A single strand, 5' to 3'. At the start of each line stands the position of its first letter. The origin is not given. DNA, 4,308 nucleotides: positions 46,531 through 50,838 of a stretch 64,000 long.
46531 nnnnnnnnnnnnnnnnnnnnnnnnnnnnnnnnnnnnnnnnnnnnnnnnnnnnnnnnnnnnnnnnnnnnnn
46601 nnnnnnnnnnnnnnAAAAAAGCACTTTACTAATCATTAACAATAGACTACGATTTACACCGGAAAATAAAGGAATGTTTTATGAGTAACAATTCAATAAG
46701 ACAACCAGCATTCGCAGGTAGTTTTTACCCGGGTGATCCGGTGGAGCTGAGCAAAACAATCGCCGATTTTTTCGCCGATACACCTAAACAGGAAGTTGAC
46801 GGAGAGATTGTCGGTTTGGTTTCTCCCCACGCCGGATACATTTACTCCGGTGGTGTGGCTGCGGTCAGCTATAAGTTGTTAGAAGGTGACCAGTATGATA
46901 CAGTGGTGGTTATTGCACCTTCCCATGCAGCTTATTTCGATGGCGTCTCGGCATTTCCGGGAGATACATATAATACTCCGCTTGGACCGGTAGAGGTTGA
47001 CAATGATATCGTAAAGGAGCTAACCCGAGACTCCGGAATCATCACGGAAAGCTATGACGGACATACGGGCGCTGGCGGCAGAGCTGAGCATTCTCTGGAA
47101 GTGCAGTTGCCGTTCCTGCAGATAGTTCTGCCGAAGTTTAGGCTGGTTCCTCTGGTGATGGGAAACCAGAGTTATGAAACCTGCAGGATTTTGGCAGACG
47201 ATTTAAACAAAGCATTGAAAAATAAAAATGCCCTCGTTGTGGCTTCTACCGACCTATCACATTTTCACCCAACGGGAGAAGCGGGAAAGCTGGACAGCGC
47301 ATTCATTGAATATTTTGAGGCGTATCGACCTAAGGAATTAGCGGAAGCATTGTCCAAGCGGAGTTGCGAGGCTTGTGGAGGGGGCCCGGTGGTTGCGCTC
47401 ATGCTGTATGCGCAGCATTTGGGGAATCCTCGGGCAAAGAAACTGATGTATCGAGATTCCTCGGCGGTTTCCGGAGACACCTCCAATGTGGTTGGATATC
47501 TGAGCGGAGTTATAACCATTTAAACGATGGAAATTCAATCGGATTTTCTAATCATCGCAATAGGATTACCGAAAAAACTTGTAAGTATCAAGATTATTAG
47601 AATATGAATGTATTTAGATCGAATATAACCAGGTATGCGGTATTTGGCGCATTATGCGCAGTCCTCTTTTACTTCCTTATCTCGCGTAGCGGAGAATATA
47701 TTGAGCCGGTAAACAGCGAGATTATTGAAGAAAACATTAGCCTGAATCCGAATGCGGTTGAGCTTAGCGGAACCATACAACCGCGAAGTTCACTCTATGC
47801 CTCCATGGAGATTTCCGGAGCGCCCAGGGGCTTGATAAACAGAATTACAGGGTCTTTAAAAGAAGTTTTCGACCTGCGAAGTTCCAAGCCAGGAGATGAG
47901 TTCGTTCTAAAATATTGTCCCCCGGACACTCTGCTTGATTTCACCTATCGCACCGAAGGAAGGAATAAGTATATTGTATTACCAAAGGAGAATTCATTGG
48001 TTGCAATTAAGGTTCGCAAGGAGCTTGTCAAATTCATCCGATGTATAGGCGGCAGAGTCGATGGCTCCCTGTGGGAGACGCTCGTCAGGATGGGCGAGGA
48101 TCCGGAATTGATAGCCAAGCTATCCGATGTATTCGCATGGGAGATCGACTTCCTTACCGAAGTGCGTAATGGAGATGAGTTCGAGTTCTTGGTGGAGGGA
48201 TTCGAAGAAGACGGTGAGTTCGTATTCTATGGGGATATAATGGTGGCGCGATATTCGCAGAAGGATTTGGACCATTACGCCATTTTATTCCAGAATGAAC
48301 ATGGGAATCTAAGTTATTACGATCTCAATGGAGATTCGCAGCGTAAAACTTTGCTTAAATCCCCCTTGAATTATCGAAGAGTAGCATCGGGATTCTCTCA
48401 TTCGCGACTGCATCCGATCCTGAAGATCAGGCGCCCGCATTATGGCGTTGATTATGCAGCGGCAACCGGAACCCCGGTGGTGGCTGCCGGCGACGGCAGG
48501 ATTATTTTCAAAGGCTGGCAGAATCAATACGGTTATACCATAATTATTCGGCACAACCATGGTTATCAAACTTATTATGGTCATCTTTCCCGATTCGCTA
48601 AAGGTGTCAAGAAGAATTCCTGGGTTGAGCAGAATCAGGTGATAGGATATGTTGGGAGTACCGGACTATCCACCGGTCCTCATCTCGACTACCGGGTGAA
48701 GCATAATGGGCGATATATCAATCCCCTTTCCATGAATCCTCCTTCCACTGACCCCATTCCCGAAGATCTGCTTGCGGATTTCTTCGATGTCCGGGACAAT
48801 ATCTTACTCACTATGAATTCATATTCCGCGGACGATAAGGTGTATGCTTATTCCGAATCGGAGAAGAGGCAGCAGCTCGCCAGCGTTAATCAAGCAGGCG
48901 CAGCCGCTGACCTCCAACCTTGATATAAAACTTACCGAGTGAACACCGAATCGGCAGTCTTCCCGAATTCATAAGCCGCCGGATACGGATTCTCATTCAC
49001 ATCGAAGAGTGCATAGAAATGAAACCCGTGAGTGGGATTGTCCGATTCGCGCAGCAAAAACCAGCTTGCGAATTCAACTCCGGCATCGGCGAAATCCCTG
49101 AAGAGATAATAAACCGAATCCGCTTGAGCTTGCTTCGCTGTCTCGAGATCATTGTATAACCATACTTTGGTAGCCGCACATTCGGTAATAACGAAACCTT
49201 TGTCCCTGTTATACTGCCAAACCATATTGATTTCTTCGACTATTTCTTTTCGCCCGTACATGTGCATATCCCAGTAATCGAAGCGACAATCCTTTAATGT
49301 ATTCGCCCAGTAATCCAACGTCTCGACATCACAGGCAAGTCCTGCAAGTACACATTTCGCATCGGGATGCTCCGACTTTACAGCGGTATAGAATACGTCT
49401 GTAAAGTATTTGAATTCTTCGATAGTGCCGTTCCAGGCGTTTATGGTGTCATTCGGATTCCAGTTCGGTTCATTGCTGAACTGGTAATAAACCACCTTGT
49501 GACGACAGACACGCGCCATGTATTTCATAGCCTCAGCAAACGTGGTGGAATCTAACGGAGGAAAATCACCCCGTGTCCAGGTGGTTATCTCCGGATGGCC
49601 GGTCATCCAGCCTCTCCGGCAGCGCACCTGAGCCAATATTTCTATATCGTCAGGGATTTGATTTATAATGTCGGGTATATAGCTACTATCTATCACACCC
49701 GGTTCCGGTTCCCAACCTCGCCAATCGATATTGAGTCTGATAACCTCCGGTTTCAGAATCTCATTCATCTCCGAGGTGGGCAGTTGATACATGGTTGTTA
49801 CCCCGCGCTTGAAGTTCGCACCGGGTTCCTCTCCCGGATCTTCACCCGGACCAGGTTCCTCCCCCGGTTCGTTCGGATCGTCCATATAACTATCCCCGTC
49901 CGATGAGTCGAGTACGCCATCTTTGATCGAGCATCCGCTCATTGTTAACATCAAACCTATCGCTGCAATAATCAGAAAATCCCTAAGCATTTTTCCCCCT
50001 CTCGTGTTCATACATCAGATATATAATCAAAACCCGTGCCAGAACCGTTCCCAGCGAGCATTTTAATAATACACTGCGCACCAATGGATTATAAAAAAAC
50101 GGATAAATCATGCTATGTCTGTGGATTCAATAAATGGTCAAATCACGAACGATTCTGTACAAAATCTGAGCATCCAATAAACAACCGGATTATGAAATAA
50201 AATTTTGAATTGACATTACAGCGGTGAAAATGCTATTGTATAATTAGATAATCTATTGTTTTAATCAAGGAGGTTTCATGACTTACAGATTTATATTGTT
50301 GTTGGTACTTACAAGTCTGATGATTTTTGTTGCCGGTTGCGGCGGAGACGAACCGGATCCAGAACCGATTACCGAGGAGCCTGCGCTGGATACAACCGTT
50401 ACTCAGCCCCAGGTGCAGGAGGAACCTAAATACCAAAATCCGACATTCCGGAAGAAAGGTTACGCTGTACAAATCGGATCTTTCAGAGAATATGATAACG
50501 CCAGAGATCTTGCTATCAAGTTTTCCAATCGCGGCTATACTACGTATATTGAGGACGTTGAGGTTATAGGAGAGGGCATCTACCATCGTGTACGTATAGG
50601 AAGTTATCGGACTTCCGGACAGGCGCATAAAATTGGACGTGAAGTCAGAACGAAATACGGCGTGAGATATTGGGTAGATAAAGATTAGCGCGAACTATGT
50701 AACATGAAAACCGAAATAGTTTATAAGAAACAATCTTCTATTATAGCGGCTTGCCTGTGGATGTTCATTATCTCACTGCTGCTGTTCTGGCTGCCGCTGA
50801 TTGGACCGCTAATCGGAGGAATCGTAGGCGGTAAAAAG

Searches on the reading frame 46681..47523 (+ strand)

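Call 94: search_protein_families(library=pfam, proteins=[window:46681-47523:+], max_evalue=0.00001)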
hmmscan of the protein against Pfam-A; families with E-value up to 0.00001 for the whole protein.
window:46681-47523:+ (280 aa): 1 family
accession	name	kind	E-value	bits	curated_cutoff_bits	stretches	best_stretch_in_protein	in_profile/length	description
PF01875.22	Memo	-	2.9e-68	230.5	27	1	8-276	1-268/269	Memo-like protein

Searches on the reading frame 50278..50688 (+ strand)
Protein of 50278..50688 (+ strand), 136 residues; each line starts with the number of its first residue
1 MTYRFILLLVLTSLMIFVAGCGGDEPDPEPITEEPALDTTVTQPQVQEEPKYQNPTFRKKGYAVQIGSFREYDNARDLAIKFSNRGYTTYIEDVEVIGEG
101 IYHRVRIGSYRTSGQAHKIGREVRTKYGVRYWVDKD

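Call 94: search_protein_families(library=pfam, proteins=[window:50278-50688:+], max_evalue=0.00001)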
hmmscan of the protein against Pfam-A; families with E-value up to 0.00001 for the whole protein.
window:50278-50688:+ (136 aa): 1 family
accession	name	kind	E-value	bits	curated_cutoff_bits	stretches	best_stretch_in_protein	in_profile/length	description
PF05036.18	SPOR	-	8.3e-13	48.9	21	1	60-124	3-65/76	SPOR domain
